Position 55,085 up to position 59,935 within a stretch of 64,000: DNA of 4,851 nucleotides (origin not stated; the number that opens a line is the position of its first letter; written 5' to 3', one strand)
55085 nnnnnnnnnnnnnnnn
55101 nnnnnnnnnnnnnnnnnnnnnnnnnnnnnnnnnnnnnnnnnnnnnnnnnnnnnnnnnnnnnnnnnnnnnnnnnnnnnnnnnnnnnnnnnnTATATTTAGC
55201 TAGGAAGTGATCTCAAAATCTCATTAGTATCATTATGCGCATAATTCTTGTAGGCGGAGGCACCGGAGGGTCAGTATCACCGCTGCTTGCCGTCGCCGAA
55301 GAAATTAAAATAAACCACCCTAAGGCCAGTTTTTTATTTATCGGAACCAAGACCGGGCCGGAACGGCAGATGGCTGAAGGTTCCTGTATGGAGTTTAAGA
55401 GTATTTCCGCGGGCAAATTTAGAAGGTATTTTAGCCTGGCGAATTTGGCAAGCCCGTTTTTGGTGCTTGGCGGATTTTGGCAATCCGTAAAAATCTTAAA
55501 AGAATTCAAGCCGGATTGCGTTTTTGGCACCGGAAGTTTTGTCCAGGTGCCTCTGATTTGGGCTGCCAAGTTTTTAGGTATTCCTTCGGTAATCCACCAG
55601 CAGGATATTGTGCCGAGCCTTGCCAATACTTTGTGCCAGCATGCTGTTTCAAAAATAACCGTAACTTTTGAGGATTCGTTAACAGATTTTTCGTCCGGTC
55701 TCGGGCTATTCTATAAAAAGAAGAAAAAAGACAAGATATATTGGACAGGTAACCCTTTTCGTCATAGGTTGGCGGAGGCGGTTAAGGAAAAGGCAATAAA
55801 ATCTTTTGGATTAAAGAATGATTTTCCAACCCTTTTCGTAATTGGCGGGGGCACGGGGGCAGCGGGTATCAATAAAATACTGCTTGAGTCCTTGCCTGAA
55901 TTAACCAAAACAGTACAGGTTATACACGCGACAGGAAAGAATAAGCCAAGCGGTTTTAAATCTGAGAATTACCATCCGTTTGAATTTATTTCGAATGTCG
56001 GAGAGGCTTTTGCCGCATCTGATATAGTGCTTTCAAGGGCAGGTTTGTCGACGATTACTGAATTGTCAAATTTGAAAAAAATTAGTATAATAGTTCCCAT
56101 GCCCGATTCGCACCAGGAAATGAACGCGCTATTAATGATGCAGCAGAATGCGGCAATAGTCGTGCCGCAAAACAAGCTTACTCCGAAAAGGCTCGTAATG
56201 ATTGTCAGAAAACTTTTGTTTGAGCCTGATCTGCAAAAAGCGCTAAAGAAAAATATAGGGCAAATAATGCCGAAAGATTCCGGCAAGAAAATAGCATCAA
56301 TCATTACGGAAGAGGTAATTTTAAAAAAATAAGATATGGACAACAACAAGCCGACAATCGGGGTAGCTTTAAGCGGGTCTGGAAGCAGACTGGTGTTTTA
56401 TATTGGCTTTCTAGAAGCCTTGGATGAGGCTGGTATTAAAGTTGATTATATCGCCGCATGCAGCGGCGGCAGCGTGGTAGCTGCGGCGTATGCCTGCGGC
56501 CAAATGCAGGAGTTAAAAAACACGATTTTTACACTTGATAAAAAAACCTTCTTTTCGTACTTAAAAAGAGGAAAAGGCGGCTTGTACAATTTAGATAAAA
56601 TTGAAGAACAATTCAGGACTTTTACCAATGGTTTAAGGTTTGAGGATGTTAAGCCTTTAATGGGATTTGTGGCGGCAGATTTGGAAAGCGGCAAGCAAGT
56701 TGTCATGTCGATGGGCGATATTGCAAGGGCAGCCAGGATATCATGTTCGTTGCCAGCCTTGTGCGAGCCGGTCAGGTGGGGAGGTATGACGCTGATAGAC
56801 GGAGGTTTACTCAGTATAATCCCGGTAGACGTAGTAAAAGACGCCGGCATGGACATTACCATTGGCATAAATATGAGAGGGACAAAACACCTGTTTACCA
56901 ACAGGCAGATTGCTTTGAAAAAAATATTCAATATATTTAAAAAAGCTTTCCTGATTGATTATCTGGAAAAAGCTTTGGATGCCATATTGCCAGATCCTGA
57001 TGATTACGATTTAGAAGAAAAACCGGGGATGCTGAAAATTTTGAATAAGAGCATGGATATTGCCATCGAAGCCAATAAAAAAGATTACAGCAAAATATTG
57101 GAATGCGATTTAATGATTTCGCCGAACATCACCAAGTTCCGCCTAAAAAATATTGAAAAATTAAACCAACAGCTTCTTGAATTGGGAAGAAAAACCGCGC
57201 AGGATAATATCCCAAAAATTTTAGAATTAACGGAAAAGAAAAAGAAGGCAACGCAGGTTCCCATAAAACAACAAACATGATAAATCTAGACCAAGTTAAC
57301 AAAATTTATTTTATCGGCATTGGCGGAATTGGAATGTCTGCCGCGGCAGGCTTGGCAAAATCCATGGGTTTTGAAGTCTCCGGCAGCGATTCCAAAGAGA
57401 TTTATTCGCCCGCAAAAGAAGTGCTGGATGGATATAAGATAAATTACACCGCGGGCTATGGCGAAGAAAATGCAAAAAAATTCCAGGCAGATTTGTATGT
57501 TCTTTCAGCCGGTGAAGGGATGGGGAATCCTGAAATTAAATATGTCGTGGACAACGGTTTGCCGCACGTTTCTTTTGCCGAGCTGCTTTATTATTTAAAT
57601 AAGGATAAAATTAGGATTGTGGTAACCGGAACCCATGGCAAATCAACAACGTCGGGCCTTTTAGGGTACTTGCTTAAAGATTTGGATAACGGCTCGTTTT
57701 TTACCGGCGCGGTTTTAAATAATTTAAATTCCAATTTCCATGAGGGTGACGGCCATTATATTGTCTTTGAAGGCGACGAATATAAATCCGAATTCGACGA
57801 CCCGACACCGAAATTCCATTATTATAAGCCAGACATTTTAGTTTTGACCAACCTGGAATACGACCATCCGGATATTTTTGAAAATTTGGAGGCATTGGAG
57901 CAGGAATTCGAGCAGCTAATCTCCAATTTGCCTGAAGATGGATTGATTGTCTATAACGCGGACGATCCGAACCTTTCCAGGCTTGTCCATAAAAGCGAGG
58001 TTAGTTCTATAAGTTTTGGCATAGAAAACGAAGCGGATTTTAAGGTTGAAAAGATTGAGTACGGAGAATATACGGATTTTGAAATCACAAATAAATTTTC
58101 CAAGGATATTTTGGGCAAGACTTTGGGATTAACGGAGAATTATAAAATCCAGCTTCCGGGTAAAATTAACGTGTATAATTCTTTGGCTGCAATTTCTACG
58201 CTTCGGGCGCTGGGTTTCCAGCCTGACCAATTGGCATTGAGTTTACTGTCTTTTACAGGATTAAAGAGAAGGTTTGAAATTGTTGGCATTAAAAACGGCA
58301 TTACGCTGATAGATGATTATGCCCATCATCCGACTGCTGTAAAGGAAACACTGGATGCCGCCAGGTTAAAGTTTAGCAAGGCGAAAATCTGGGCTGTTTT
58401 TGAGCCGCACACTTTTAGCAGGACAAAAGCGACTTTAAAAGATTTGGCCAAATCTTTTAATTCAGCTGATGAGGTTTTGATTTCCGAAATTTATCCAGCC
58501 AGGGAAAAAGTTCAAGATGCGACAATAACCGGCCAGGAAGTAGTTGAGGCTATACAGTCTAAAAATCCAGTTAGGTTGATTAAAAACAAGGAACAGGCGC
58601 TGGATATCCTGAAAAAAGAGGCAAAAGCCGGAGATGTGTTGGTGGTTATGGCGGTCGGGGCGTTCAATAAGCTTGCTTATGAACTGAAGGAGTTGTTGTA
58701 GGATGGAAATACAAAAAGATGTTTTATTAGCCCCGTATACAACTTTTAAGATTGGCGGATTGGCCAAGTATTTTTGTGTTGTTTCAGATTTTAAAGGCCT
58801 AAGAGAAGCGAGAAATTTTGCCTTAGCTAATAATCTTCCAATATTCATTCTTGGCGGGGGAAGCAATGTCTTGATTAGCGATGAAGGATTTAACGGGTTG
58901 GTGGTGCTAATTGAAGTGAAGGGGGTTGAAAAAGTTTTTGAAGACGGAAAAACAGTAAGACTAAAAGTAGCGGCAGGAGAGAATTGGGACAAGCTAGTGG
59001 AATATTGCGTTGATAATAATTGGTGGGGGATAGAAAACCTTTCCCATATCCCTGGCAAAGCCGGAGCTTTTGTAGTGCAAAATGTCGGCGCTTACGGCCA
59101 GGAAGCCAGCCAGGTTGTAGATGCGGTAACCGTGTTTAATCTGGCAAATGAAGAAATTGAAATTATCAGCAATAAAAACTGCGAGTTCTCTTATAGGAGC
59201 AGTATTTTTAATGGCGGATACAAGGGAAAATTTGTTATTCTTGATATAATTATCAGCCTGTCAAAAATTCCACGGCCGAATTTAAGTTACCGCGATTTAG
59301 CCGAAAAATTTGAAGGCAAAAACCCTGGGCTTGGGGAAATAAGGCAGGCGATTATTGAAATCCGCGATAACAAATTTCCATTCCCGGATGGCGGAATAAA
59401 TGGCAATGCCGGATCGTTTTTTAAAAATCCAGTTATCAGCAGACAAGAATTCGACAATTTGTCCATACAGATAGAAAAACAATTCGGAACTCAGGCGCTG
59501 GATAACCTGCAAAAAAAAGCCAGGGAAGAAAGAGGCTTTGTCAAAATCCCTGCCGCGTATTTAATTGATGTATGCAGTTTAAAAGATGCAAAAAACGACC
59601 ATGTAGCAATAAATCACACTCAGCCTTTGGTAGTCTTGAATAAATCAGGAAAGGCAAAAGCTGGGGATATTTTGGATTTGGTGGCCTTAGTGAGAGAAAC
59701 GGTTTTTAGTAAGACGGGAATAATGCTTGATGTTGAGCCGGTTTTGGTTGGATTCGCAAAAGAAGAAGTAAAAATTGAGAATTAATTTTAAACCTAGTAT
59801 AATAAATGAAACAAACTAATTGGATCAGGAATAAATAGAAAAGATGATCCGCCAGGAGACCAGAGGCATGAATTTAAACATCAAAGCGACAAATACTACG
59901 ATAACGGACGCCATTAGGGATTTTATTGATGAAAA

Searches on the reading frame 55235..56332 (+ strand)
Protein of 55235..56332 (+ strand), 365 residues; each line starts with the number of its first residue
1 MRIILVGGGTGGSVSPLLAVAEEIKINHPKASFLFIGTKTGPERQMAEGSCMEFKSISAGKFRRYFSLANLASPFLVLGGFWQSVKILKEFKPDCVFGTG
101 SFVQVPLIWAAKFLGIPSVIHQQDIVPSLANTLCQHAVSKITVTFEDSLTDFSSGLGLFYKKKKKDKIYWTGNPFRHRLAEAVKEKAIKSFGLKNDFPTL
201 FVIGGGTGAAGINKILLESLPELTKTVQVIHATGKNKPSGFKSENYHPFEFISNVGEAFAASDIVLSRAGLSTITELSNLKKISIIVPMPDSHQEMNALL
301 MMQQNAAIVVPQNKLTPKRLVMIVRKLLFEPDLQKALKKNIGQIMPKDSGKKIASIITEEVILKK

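Call 73: search_protein_families(library=pfam, proteins=[window:55235-56332:+], max_evalue=0.00001)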
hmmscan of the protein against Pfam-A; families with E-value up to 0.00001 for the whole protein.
window:55235-56332:+ (365 aa): 2 families
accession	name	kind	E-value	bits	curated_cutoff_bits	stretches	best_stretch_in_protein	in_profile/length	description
PF04101.22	Glyco_tran_28_C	-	9.2e-31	107.5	22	1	199-340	1-153/166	Glycosyltransferase family 28 C-terminal domain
PF03033.26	Glyco_transf_28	-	3.4e-29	102.1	26.2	1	3-141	1-137/139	Glycosyltransferase family 28 N-terminal domain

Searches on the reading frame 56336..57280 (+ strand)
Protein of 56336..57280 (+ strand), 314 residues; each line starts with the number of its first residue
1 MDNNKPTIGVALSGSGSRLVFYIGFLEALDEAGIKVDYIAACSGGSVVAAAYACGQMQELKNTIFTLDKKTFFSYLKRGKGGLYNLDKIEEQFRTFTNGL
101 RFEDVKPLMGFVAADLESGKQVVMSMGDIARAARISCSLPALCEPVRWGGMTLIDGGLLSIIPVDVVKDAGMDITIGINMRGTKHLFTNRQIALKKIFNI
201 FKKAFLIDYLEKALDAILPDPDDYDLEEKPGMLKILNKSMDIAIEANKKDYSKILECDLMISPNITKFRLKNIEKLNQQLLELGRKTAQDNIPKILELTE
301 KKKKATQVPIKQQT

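Call 73: search_protein_families(library=pfam, proteins=[window:56336-57280:+], max_evalue=0.00001)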
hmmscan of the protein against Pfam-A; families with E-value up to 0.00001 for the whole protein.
window:56336-57280:+ (314 aa): 1 family
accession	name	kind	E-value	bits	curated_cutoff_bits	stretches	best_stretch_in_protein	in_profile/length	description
PF01734.28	Patatin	-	6e-29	102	27.7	1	11-166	2-189/191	Patatin-like phospholipase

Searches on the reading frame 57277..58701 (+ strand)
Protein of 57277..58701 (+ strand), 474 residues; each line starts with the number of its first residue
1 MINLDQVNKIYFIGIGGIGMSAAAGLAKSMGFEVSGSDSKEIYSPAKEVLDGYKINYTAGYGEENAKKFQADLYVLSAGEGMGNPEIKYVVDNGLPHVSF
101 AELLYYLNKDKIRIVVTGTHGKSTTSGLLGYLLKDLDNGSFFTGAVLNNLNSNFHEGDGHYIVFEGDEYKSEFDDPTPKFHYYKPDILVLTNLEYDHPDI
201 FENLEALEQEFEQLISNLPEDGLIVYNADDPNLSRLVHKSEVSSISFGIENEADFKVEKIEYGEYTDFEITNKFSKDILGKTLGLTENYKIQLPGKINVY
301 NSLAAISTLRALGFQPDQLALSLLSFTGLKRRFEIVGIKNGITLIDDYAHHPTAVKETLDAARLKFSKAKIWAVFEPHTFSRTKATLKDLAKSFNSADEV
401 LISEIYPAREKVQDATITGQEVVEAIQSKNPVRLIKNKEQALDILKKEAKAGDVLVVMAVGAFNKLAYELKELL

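Call 73: search_protein_families(library=pfam, proteins=[window:57277-58701:+], max_evalue=0.00001)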
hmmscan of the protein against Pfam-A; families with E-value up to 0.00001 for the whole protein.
window:57277-58701:+ (474 aa): 3 families
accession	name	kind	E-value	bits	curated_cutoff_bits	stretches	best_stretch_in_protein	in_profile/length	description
PF08245.18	Mur_ligase_M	-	1e-26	94.6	24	1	116-307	1-198/200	Mur ligase middle domain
PF02875.26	Mur_ligase_C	-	9.1e-22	78.7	28.4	1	331-459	1-125/127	Mur ligase, glutamate ligase domain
PF01225.30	Mur_ligase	-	2.1e-10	41.3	21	1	9-106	1-89/95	Mur ligase family, catalytic domain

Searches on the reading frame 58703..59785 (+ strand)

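Call 73: search_protein_families(library=pfam, proteins=[window:58703-59785:+], max_evalue=0.00001)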
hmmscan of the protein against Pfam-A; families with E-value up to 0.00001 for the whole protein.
window:58703-59785:+ (360 aa): 2 families
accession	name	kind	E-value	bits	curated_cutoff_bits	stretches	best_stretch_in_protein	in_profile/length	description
PF01565.28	FAD_binding_4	-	7e-19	68.3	26.4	1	31-152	11-135/139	FAD binding domain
PF02873.21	MurB_C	-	2e-17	63.6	27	1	212-349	1-99/99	UDP-N-acetylenolpyruvoylglucosamine reductase, C-terminal domain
